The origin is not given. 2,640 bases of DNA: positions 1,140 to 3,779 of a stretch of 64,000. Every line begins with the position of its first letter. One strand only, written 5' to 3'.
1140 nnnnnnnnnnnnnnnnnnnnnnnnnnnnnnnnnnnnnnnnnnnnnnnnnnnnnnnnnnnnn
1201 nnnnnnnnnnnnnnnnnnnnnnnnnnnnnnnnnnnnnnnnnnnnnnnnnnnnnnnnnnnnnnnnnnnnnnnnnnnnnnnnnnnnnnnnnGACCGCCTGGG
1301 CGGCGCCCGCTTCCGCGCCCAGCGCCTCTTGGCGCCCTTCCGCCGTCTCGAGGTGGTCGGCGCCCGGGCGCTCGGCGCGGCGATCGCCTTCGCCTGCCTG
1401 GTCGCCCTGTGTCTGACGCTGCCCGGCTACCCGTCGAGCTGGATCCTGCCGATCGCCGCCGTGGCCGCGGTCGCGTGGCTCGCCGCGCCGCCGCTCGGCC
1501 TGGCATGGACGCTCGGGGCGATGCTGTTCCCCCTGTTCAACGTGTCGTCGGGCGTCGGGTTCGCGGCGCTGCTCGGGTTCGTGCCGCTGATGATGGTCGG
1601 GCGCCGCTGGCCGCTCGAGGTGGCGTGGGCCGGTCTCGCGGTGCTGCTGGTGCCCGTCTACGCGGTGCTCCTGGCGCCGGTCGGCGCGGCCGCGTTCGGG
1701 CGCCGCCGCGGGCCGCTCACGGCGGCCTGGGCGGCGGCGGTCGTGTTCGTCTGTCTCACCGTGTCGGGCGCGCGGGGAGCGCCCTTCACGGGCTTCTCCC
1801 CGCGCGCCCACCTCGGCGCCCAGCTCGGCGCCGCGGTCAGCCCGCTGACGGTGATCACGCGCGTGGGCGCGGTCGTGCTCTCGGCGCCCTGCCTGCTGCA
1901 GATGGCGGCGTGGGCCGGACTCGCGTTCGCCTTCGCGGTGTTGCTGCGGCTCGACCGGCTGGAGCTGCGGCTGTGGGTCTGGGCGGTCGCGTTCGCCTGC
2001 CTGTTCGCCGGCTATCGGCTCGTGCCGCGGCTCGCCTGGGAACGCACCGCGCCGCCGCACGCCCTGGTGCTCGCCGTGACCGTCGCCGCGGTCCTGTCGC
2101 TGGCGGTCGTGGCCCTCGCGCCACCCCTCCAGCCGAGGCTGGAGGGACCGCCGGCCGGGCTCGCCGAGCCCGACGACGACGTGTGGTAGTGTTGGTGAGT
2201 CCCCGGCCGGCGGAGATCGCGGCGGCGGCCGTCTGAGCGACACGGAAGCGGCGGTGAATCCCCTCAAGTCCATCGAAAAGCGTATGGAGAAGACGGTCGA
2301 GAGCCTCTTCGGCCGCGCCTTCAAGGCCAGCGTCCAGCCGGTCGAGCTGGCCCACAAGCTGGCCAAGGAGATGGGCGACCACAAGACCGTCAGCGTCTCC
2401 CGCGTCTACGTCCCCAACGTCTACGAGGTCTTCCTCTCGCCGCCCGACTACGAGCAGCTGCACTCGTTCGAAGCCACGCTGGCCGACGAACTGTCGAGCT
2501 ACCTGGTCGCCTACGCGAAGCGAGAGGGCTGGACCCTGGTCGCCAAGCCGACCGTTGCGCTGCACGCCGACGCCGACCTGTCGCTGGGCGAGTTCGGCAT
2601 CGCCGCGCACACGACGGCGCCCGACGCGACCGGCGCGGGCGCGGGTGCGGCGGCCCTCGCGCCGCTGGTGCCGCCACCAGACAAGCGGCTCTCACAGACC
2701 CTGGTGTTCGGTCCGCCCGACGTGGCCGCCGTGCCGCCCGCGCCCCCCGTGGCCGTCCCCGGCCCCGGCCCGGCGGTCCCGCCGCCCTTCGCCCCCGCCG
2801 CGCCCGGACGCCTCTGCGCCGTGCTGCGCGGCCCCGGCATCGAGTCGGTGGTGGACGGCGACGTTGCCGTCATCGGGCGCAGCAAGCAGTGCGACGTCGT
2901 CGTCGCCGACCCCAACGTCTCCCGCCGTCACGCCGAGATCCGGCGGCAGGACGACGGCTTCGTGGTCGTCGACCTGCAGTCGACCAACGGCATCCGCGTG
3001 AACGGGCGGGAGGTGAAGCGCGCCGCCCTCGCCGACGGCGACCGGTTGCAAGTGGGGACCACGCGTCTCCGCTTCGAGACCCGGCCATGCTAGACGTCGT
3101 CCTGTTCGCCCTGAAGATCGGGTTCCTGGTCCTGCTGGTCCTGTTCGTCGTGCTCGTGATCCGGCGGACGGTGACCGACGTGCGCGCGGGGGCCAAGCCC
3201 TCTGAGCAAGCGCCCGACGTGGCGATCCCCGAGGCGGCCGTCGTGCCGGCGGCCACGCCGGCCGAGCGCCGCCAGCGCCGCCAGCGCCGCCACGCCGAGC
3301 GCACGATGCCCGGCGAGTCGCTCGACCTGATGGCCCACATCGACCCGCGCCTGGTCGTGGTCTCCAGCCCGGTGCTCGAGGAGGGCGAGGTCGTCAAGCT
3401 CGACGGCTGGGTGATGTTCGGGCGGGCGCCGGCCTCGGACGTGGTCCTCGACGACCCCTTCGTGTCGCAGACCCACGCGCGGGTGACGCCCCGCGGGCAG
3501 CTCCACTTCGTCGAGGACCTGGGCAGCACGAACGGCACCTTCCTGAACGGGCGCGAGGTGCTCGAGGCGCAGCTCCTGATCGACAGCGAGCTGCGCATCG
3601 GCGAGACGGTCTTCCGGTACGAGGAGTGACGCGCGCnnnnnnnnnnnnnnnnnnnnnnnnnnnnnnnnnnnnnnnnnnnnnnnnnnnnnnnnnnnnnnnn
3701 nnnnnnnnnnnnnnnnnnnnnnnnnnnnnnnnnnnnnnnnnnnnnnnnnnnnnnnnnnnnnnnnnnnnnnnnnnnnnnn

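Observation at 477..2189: Extra Ser/Thr kinase with a large polytopic membrane domain sits upstream of fhaA next to tRNA-Leu; canonical pknA slot is empty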

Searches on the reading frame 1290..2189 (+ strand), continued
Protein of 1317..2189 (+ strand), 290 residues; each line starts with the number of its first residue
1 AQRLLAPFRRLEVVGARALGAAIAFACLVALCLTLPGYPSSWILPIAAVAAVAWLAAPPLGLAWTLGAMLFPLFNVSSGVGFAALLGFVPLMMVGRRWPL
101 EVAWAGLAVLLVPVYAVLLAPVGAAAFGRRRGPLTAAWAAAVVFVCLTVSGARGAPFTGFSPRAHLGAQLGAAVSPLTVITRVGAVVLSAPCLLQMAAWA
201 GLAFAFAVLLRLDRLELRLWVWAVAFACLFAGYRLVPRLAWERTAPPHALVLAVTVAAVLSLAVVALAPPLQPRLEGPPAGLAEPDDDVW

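Call 44: find_encoding_contigs(protein=P0161, flank=10000, max_places=1)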
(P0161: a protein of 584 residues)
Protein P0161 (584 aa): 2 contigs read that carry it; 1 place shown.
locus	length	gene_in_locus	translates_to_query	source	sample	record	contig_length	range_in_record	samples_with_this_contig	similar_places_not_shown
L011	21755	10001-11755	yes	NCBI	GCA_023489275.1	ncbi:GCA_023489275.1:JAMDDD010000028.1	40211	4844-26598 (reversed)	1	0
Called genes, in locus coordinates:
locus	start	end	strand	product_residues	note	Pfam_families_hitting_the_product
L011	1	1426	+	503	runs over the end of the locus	PF01743:PolyA_pol, PF12627:PolyA_pol_RNAbd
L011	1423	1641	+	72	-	-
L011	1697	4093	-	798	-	PF00672:HAMP, PF01590:GAF, PF13185:GAF_2, PF13492:GAF_3, PF00990:GGDEF, PF13487:HD_5, PF01966:HD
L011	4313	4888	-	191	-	PF00857:Isochorismatase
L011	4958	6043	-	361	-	PF02749:QRPTase_N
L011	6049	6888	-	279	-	PF00800:PDT, PF01842:ACT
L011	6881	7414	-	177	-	PF14584:DUF4446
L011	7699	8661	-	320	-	-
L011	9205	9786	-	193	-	-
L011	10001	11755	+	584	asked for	PF00069:Pkinase, PF03109:ABC1 (faint), PF07714:PK_Tyr_Ser-Thr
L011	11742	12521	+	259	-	PF12401:FhaA_N, PF16697:Yop-YscD_cpl, PF00498:FHA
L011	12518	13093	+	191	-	PF16697:Yop-YscD_cpl, PF00498:FHA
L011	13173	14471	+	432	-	PF13672:PP2C_2, PF07228:SpoIIE, PF00481:PP2C (weak)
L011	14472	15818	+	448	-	PF01098:FTSW_RODA_SPOVE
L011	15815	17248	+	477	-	PF21922:PBP_dimer_2, PF00905:Transpeptidase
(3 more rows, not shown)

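Call 45: find_encoding_contigs(protein=P0154, flank=8000, max_places=1)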
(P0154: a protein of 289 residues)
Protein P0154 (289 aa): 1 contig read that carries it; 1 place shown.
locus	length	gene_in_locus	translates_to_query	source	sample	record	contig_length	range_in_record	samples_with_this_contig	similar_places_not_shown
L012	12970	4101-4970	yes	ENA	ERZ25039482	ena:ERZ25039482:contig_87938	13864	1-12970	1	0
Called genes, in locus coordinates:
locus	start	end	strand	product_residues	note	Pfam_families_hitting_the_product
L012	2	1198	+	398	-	?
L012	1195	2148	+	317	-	-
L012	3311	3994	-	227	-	-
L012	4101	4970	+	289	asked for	-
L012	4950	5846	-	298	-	PF02086:MethyltransfD12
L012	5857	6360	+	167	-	PF12401:FhaA_N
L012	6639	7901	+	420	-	-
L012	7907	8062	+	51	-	-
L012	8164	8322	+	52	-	-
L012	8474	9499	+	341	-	PF01098:FTSW_RODA_SPOVE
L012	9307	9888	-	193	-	-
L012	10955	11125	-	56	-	-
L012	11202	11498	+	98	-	PF00069:Pkinase, PF07714:PK_Tyr_Ser-Thr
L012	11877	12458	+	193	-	-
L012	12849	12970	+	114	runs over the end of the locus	-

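Call 81: find_homologous_proteins(query=A3, max_evalue=1e-30)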
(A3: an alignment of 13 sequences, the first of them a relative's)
Query A3 (13 sequences) (596 aa, profile of the alignment): 7875 proteins with E <= 1e-30 among 8000 candidates; the best 120 are listed.
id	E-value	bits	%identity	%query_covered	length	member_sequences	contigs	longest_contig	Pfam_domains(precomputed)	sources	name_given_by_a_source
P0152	3.0e-212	725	98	100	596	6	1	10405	PF07714.24,PF00069.32,PF03109.23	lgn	-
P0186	7.5e-206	704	44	100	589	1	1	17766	PF07714.24,PF00069.32,PF03109.23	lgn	-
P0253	1.2e-202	693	33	98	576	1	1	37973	PF07714.24,PF00069.32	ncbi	-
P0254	6.0e-199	681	34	97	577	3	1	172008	PF07714.24,PF00069.32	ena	-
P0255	1.8e-197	676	31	100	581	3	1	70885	PF07714.24,PF00069.32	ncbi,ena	ncbi:MAG: serine/threonine-protein kinase [Thermoleophilia bacterium]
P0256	1.3e-196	673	32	96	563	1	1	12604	PF07714.24,PF00069.32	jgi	-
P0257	3.3e-196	672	32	97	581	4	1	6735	PF07714.24,PF00069.32,PF01636.30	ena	-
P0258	1.2e-194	667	70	99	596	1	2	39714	PF07714.24,PF00069.32,PF03109.23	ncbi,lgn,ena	-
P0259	2.4e-194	666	32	97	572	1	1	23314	PF07714.24,PF00069.32,PF01636.30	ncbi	ncbi:MAG: protein kinase [Thermoleophilia bacterium]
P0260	2.5e-194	666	31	97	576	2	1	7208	PF07714.24,PF00069.32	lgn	-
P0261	2.6e-194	665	32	97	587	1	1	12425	PF07714.24,PF00069.32,PF03109.23,PF17667.8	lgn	-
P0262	4.2e-192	658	33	98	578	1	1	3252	PF07714.24,PF00069.32,PF01636.30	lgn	-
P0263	7.4e-187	641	64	100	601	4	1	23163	PF07714.24,PF00069.32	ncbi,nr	ncbi:MAG TPA: serine/threonine protein kinase [Actinobacteria bacterium]|nr:serine/threonine protein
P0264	1.0e-185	637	67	99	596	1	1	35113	PF07714.24,PF00069.32,PF03109.23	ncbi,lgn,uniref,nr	ncbi:serine/threonine-protein kinase [Candidatus Oleimmundimicrobium sp.]|uniref:serine/threonine-pr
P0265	2.0e-174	600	47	98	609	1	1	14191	PF07714.24,PF00069.32,PF03109.23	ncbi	-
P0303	2.6e-138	481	38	97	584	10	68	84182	PF07714.24,PF00069.32,PF03109.23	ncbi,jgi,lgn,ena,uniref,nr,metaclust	ncbi:MAG: hypothetical protein COW32_07015 [Candidatus Aquicultor secundus]|uniref:non-specific seri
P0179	2.3e-135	471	39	91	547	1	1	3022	PF07714.24,PF00069.32,PF03109.23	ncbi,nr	ncbi:MAG: protein kinase, partial [Candidatus Subteraquimicrobiales bacterium]|nr:protein kinase [Ca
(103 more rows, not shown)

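Call 85: find_encoding_contigs(protein=P0303, flank=9000, max_places=1)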
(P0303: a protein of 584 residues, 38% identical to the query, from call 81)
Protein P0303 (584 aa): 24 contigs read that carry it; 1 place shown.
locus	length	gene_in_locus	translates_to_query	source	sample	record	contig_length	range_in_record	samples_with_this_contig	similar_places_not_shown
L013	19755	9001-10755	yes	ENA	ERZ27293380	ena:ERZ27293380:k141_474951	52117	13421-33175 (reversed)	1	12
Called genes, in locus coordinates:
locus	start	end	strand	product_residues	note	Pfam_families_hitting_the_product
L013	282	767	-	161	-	PF00383:dCMP_cyt_deam_1, PF14437:MafB19-deam, PF14439:Bd3614-deam (weak)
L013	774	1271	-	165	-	PF02915:Rubrerythrin, PF21349:RUBY_RBDX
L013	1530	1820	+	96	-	-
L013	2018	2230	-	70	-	-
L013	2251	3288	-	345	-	PF13310:Virulence_RhuM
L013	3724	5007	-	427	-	PF02403:Seryl_tRNA_N, PF00587:tRNA-synt_2b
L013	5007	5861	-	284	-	PF00800:PDT, PF01842:ACT (weak)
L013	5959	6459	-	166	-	PF14584:DUF4446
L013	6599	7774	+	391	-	PF01969:Ni_insertion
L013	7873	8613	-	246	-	PF00149:Metallophos, PF12850:Metallophos_2 (weak)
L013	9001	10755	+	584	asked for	PF00069:Pkinase, PF07714:PK_Tyr_Ser-Thr, PF03109:ABC1 (weak)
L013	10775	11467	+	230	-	PF12401:FhaA_N, PF16697:Yop-YscD_cpl, PF00498:FHA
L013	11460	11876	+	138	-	PF16697:Yop-YscD_cpl, PF00498:FHA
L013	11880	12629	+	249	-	PF00481:PP2C, PF13672:PP2C_2, PF07228:SpoIIE (faint)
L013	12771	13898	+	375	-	PF01098:FTSW_RODA_SPOVE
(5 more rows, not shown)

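Call 86: find_encoding_contigs(protein=P0264, flank=9000, max_places=1)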
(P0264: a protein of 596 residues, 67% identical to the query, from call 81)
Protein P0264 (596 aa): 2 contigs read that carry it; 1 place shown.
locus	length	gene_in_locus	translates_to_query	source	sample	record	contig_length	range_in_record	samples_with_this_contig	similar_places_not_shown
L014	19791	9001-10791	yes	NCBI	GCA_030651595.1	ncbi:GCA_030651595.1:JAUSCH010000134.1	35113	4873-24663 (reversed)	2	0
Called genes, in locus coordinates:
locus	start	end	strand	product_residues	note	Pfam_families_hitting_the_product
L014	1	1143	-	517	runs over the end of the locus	PF02689:Herpes_Helicase (faint), PF05970:PIF1, PF13245:AAA_19, PF13401:AAA_22 (faint), PF13604:AAA_30, PF01443:Viral_helicase1 (faint), PF13538:UvrD_C_2 (weak), PF13280:WYL (weak)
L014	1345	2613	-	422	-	PF02403:Seryl_tRNA_N, PF00587:tRNA-synt_2b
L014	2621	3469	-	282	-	PF00800:PDT, PF01842:ACT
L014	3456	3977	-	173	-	PF14584:DUF4446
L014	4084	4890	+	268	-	PF02540:NAD_synthase (weak), PF01171:ATP_bind_3 (weak)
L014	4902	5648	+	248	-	PF00731:AIRC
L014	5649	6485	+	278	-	PF18928:DUF5677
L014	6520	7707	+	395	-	PF01969:Ni_insertion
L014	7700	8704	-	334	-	-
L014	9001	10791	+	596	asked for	PF00069:Pkinase, PF07714:PK_Tyr_Ser-Thr, PF03109:ABC1 (weak)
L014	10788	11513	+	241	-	PF12401:FhaA_N, PF16697:Yop-YscD_cpl, PF00498:FHA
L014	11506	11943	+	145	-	PF16697:Yop-YscD_cpl, PF00498:FHA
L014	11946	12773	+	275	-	PF00481:PP2C, PF13672:PP2C_2, PF07228:SpoIIE (weak)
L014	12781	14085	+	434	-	PF01098:FTSW_RODA_SPOVE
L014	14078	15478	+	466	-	PF21922:PBP_dimer_2, PF00905:Transpeptidase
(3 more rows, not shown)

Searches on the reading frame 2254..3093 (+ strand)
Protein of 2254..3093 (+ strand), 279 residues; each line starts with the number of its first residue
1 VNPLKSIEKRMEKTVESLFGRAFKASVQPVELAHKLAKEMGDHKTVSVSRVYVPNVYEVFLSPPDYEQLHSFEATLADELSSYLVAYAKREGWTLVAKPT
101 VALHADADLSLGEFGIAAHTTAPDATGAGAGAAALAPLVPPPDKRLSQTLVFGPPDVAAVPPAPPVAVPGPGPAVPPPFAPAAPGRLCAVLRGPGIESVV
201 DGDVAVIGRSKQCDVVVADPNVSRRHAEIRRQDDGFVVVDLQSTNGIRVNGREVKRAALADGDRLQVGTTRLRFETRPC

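Call 9: search_protein_families(library=pfam, proteins=[window:2254-3093:+], max_evalue=0.01)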
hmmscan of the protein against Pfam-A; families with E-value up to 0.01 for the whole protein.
window:2254-3093:+ (279 aa): 3 families
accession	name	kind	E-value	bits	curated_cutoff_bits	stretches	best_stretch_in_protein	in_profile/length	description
PF12401.13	FhaA_N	-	1.8e-35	122.3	25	1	4-116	1-114/115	FhaA, N-terminal domain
PF00498.31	FHA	-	4.4e-21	75.5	20.7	1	206-268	2-67/67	FHA domain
PF16697.10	Yop-YscD_cpl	-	2.3e-18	66.7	33.2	1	195-275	9-91/94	Inner membrane component of T3SS, cytoplasmic domain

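Call 10: search_protein_families(library=ncbifam, proteins=[window:2254-3093:+], max_evalue=0.1)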
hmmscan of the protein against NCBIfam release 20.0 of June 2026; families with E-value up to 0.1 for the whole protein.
window:2254-3093:+ (279 aa): 7 families
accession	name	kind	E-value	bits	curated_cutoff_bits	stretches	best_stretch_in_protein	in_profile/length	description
NF041660.2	oxygluDhInhib_OdhI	equivalog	6.2e-18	64.9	200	1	187-274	38-127/130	oxoglutarate dehydrogenase inhibitor Odhl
TIGR03354.1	VI_FHA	hypoth_equivalog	9.2e-16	58.7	120.25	1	199-274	20-101/420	type VI secretion system-associated FHA domain protein TagH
NF052573.1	HisKinEspAMyxo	equivalog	1.2e-15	56.7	1400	1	203-277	46-122/755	serine histidine kinase EspA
NF049868.1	FhaB_Rv0019c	equivalog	1.5e-14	54.3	125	1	200-273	83-157/158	FHA domain-containing protein FhaB/FipA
NF033760.1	gliding_GltG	equivalog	3.2e-12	45.8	650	1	200-276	21-98/650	adventurous gliding motility protein GltG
NF052403.1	ESX1TransRegEspM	equivalog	1.6e-05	24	550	1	201-268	27-93/367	ESX-1 type VII secretion system transcriptional regulator EspM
TIGR02500.1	type_III_yscD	equivalog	0.019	13.9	86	1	201-240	19-57/413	type III secretion system inner membrane ring subunit SctD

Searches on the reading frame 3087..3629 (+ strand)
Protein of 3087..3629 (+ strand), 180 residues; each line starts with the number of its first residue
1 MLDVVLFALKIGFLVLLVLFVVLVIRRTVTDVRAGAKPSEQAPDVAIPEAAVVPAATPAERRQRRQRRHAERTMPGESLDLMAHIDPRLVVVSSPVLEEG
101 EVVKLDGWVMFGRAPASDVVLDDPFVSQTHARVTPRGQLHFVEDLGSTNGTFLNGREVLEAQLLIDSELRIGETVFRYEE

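Call 9: search_protein_families(library=pfam, proteins=[window:3087-3629:+], max_evalue=0.01)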
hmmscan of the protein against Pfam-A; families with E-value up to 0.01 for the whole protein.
window:3087-3629:+ (180 aa): 2 families
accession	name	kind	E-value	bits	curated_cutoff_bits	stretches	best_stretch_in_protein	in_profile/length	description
PF00498.31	FHA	-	1.3e-16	61.2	20.7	1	110-172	2-67/67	FHA domain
PF16697.10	Yop-YscD_cpl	-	1.1e-11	45.3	33.2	1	99-177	8-89/94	Inner membrane component of T3SS, cytoplasmic domain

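Call 10: search_protein_families(library=ncbifam, proteins=[window:3087-3629:+], max_evalue=0.1)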
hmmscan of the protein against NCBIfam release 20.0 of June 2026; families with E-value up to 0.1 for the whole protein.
window:3087-3629:+ (180 aa): 6 families
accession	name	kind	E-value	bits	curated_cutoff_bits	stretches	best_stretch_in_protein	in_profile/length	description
NF049868.1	FhaB_Rv0019c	equivalog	4.6e-32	111.3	125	1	3-177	2-157/158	FHA domain-containing protein FhaB/FipA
NF041660.2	oxygluDhInhib_OdhI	equivalog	1.2e-10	41.3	200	1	105-173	53-122/130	oxoglutarate dehydrogenase inhibitor Odhl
NF052573.1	HisKinEspAMyxo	equivalog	3.8e-10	38.4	1400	1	104-178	42-119/755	serine histidine kinase EspA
NF033760.1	gliding_GltG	equivalog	1.4e-09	37.1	650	1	110-179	27-97/650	adventurous gliding motility protein GltG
TIGR03354.1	VI_FHA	hypoth_equivalog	3.4e-07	30.4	120.25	1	109-172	26-95/420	type VI secretion system-associated FHA domain protein TagH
NF052403.1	ESX1TransRegEspM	equivalog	0.00063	18.7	550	1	101-157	23-78/367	ESX-1 type VII secretion system transcriptional regulator EspM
